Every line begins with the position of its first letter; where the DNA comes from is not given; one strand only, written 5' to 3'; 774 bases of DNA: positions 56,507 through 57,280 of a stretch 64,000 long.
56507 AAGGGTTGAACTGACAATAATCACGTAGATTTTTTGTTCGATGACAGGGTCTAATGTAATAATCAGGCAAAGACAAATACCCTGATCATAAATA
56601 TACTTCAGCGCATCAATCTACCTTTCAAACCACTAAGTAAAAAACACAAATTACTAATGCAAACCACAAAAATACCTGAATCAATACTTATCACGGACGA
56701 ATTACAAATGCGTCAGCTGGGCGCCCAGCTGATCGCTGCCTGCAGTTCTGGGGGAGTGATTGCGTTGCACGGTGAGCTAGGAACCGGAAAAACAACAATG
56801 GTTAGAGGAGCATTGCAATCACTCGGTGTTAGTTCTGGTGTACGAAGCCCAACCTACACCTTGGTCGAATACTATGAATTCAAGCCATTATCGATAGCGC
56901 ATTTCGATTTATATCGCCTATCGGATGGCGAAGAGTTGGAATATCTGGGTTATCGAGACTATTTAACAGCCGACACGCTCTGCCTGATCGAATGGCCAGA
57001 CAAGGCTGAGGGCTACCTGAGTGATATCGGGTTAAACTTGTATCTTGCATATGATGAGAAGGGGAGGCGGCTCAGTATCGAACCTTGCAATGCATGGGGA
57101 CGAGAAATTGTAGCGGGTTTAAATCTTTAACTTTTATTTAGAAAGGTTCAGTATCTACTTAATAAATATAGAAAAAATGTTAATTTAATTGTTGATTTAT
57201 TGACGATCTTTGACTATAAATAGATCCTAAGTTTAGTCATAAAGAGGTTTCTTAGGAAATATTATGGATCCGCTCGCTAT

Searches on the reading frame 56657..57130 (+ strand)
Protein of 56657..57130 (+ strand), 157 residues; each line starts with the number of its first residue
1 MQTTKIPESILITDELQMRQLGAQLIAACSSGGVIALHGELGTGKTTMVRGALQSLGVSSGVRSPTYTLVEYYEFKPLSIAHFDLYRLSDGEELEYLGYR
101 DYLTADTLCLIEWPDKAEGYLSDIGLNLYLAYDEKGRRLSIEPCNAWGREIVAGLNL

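Call 76: search_protein_families(library=pfam, proteins=[window:56657-57130:+], max_evalue=0.0001)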
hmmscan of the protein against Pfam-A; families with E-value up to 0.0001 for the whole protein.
window:56657-57130:+ (157 aa): 1 family
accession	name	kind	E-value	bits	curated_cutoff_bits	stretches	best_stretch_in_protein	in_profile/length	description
PF02367.23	TsaE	-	1e-35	122.9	26.6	1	14-134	3-122/128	Threonylcarbamoyl adenosine biosynthesis protein TsaE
